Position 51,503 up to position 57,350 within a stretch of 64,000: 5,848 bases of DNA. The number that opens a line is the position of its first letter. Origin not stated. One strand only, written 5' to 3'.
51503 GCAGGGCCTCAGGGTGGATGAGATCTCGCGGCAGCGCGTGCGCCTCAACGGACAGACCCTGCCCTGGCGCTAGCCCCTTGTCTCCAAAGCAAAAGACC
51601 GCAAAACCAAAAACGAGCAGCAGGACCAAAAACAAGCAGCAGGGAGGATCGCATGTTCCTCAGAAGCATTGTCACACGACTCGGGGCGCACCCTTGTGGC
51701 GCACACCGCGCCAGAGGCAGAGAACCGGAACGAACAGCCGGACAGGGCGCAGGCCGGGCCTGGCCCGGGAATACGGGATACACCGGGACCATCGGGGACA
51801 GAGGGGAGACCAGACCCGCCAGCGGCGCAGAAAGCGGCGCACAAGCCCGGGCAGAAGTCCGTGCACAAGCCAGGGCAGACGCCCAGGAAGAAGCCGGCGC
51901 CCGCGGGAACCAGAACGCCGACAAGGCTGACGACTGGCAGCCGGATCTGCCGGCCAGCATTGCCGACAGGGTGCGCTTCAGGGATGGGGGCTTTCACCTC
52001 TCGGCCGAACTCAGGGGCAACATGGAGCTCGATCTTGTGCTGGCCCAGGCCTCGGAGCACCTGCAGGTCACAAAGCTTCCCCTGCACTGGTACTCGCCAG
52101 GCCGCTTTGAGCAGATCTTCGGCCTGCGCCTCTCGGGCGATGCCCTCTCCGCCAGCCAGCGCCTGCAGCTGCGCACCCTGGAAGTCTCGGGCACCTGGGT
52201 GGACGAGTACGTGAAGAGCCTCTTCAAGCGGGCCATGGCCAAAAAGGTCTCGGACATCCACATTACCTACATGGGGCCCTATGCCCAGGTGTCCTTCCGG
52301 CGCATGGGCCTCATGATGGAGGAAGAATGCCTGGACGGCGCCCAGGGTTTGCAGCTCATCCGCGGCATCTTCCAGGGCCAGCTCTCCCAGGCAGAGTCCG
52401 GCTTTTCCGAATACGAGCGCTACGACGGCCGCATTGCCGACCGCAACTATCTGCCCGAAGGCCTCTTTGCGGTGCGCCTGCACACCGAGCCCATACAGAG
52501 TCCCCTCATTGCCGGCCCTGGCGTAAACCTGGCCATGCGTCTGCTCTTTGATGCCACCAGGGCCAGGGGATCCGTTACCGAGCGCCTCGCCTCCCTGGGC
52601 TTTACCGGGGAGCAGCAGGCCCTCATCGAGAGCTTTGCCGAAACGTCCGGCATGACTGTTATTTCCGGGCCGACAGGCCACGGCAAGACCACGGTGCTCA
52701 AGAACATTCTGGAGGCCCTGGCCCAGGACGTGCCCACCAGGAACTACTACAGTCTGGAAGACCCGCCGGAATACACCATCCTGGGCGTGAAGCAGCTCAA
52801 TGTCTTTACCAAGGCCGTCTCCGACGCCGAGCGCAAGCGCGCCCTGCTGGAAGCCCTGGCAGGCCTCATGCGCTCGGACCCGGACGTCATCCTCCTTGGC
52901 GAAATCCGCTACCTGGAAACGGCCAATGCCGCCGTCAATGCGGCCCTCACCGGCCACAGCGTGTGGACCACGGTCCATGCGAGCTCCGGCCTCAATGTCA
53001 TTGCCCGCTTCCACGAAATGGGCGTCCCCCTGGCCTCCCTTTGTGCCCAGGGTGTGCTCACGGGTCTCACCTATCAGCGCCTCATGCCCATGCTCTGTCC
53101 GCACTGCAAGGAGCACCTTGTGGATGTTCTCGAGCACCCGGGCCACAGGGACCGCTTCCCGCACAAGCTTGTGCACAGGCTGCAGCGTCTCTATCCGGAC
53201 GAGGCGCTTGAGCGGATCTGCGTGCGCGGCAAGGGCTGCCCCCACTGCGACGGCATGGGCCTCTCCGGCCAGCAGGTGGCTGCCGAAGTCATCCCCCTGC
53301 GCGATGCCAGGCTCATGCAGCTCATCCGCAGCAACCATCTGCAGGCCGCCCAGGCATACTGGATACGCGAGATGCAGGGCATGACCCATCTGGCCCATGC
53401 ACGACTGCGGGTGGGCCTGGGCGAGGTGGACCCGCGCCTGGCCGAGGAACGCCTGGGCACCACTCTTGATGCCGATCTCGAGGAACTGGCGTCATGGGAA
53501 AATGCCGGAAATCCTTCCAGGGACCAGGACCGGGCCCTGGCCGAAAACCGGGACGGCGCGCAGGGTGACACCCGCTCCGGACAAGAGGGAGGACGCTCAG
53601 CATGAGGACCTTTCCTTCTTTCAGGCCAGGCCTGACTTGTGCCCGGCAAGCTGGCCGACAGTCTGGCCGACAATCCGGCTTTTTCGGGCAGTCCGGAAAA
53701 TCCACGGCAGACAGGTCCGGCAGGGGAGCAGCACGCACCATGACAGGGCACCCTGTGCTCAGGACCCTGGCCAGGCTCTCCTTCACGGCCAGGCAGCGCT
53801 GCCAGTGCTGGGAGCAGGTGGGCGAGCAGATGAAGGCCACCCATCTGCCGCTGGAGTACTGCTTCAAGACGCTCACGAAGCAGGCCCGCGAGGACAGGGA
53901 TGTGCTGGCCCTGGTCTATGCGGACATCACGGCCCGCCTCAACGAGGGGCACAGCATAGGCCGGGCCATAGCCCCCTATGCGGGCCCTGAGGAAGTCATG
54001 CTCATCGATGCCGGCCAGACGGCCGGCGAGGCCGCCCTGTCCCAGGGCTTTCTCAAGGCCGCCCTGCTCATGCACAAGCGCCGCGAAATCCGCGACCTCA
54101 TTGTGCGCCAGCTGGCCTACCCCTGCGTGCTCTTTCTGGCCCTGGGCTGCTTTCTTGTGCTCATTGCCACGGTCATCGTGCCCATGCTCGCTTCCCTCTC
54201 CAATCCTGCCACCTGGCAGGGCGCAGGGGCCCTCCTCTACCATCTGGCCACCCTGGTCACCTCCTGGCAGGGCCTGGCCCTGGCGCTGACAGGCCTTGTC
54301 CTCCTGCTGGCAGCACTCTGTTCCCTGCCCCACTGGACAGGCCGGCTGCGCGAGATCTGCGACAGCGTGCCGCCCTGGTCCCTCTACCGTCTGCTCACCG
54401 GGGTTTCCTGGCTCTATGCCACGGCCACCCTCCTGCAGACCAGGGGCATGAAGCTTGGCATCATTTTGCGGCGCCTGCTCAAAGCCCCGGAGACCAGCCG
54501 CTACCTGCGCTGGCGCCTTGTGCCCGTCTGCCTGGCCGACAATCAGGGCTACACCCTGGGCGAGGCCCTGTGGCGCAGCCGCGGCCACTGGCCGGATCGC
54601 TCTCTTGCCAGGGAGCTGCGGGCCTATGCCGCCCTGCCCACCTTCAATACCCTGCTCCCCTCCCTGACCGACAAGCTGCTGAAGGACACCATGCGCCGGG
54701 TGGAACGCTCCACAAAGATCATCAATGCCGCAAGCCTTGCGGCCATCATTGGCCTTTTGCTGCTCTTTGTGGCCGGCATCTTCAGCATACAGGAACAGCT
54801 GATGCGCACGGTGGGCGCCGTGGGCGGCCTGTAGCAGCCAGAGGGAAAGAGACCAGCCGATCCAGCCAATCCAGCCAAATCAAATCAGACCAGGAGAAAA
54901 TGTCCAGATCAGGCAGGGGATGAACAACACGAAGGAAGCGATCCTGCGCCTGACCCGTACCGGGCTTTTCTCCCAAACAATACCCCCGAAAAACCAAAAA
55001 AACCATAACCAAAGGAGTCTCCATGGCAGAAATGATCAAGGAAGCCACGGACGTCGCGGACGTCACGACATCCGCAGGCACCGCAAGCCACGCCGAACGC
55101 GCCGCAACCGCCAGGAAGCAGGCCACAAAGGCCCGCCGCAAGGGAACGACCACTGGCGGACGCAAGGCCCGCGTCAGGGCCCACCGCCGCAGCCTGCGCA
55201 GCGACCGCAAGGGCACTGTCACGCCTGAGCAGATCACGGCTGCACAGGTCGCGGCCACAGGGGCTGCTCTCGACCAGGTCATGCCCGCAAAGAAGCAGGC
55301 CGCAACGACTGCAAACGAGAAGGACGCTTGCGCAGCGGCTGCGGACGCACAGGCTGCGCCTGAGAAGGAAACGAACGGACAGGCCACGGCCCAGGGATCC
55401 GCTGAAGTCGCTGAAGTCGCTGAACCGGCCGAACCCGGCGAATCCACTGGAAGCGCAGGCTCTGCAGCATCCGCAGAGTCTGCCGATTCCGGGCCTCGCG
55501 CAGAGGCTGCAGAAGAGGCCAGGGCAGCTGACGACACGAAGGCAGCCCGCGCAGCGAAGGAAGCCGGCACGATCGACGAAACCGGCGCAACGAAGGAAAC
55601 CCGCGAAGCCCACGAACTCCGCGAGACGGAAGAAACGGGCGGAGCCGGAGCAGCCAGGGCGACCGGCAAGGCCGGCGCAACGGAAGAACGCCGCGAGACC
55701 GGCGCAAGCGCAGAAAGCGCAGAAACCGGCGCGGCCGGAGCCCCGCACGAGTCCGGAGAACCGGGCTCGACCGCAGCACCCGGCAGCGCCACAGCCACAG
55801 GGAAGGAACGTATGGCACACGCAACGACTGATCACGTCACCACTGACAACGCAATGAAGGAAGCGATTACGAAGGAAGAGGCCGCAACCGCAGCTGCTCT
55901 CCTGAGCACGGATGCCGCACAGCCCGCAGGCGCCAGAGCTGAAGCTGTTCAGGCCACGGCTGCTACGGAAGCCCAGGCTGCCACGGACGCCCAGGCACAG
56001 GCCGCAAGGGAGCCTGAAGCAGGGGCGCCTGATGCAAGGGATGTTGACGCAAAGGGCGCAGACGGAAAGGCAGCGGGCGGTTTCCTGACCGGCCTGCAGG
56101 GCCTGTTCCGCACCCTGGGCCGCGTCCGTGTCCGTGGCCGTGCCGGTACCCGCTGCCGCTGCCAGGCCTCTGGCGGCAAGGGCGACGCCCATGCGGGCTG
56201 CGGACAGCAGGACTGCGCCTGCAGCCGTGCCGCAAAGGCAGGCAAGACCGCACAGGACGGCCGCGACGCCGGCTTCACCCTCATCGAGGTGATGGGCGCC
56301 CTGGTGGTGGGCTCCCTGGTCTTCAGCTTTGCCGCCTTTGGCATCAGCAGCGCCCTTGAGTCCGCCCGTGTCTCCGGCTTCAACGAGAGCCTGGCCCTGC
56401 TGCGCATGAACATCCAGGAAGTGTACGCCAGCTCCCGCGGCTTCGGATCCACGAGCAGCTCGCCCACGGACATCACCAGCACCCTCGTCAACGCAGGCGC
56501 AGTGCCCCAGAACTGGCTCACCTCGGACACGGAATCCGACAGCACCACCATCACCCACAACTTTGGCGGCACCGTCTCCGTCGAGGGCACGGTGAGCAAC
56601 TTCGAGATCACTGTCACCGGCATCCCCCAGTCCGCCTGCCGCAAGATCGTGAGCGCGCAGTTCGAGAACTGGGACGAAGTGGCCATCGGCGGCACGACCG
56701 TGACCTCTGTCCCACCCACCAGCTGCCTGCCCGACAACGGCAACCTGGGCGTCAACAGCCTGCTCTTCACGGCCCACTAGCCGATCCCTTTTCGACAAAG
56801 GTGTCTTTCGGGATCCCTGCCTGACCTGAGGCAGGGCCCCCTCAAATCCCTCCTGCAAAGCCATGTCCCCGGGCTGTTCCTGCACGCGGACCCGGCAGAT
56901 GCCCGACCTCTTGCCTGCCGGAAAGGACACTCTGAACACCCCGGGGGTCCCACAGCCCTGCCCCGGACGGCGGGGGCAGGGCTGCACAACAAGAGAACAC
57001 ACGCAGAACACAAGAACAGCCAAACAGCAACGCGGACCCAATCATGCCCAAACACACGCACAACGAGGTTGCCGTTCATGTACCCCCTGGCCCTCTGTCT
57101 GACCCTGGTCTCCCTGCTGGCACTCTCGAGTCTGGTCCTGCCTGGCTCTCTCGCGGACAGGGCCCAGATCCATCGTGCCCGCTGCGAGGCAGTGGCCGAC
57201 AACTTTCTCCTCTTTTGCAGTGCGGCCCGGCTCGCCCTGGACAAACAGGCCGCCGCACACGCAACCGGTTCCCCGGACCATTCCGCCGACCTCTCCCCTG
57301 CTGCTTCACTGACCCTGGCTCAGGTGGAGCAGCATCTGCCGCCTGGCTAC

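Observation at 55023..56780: Type IVb prepilin whose processing site lies about 417 codons from an SD-supported start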

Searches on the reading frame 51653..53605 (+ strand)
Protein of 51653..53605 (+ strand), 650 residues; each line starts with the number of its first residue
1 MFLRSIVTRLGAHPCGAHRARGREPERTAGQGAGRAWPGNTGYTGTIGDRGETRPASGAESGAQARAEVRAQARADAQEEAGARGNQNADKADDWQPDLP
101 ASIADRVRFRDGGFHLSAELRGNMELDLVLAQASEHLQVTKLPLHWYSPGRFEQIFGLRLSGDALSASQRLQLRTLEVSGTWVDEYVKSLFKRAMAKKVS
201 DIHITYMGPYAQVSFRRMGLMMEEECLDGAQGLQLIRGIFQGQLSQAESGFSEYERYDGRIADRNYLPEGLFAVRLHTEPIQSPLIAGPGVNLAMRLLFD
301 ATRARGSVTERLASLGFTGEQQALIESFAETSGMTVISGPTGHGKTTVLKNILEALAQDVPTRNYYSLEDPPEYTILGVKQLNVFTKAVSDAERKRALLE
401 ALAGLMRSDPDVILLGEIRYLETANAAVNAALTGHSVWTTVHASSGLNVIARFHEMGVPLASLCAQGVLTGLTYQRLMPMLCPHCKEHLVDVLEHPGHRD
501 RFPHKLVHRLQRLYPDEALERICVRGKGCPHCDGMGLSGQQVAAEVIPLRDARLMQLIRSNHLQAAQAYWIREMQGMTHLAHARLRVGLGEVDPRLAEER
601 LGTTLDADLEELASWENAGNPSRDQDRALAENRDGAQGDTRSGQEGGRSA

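Call 5: search_protein_families(library=pfam, proteins=[window:51653-53605:+], max_evalue=0.01)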
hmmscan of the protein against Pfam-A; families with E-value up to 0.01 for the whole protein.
window:51653-53605:+ (650 aa): 11 families
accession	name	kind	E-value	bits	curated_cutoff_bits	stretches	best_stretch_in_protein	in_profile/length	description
PF00437.27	T2SSE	-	2.7e-54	184.7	24.9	1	183-574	8-346/370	Type II/IV secretion system protein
PF13401.12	AAA_22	-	2e-06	28.6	27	1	331-427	4-100/130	AAA domain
PF13604.12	AAA_30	-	0.00011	22.4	27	1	318-359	3-45/191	AAA domain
PF13191.12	AAA_16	-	0.00027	21.9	32.6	1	326-391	17-85/167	AAA ATPase domain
PF13476.12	AAA_23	-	0.0003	21.9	27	1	328-363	17-50/201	AAA domain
PF13173.12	AAA_14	-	0.0005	20.5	27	1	334-433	4-86/129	AAA domain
PF13086.12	AAA_11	-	0.0011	19.2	27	1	320-359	5-44/257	AAA domain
PF25199.1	nSTAND_NTPase5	-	0.0016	18.7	34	1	330-371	39-79/145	Novel STAND NTPase 5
PF01580.24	FtsK_SpoIIIE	-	0.0037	17.2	24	1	315-432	22-142/221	FtsK/SpoIIIE family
PF03266.21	NTPase_1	-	0.0053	17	23.9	0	336-358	3-25/168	NTPase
PF20720.3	nSTAND3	-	0.0096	16.1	27.2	0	329-359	14-44/155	Novel STAND NTPase 3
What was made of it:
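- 51653..53605 (+): pilQ-like assembly ATPase. PF00437 T2SSE, E = 2.7e-54 (call 5).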

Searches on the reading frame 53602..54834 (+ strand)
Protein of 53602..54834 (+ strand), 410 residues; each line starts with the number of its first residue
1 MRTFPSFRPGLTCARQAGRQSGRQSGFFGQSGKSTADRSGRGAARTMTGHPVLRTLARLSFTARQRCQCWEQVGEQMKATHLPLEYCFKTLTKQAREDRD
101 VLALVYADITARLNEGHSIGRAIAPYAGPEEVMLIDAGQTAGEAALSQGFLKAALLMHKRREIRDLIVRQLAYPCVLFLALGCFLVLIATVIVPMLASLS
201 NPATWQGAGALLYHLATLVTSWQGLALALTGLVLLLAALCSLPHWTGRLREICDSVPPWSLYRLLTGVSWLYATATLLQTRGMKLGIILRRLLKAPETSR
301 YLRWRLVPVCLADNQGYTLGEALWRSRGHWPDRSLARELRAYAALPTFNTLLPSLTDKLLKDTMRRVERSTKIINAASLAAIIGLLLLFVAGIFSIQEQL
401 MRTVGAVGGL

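Call 5: search_protein_families(library=pfam, proteins=[window:53602-54834:+], max_evalue=0.01)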
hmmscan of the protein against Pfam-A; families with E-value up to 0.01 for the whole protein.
window:53602-54834:+ (410 aa): 1 family
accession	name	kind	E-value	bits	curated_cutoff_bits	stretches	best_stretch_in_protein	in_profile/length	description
PF00482.28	T2SSF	-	2.3e-12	47.4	25.2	1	82-194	13-125/125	Type II secretion system (T2SS), protein F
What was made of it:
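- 53602..54834 (+): pilR-like platform protein. Its stop lies 188 nt before the pilS ATG. PF00482 T2SSF (call 5).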

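Call 6: search_protein_families(library=ncbifam, proteins=[window:53602-54834:+], max_evalue=0.01)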
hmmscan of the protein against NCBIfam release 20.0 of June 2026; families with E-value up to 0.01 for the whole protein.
window:53602-54834:+ (410 aa): 3 families
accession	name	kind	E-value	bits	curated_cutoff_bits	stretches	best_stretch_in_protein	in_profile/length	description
TIGR02120.1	GspF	equivalog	1.3e-09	37.8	424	1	62-200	61-197/401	type II secretion system inner membrane protein GspF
NF041012.2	T4P_ComGB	equivalog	1.8e-08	34.1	240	1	87-238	23-172/332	competence type IV pilus assembly protein ComGB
NF047826.1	T3SSXpsF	equivalog_domain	5.5e-05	22.1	650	1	52-236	53-238/405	type II secretion system protein XpsF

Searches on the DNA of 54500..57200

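Call 59: search_rna_families(source=window, start=54500, end=57200, threshold=evalue, max_evalue=1)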
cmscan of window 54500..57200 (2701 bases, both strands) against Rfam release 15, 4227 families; matches with E-value up to 1: 0.
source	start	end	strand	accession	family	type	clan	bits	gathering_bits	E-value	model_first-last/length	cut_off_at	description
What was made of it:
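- Tried and rejected: A regulatory RNA in the region was rejected: no Rfam hit at E of 1 or below (call 59).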

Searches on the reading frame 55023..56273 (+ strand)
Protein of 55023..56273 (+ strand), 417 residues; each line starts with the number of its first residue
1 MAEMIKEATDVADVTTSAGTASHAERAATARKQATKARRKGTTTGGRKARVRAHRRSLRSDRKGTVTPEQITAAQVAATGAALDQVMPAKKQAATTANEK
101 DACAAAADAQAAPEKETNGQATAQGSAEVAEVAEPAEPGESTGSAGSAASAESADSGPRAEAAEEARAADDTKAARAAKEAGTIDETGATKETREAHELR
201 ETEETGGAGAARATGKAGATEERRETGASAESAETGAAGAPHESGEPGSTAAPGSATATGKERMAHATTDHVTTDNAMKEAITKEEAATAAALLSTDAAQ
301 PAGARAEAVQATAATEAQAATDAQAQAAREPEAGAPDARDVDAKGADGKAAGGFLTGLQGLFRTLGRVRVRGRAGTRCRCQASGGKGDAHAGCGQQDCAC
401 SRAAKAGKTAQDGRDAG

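Call 37: search_protein_families(library=pfam, proteins=[window:55023-56273:+], max_evalue=1)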
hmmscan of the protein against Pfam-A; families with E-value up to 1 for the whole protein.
window:55023-56273:+ (417 aa): 1 family
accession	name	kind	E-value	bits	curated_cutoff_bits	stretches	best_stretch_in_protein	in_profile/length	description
PF17946.7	RecC_C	-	0.73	10.1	22.6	1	275-371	54-141/202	RecC C-terminal domain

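Call 38: search_solved_structures(query=window:55023-56273:+, max_evalue=1)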
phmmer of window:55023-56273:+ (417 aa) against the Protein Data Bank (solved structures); distinct sequences matched with E-value up to 1: 0.
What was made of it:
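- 55023..56273 (+): Leader (pro-region) coding sequence, 417 codons. Hydrophilic, low-complexity and T-poor. No Pfam or PDB match (calls 37, 38).
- On Regulated-intramembrane-proteolysis substrates (anti-sigma-like): No Pfam hit at E below 0.01 in six leaders, and no PDB sequence hit at E of 1 or below (calls 37, 38).
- Closest known: Substrates of intramembrane proteolysis with N-in topology. Different: No anti-sigma or other effector domain is detectable (calls 37, 38).
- Tried and rejected: A PDB sequence search of the leader found nothing (call 38).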
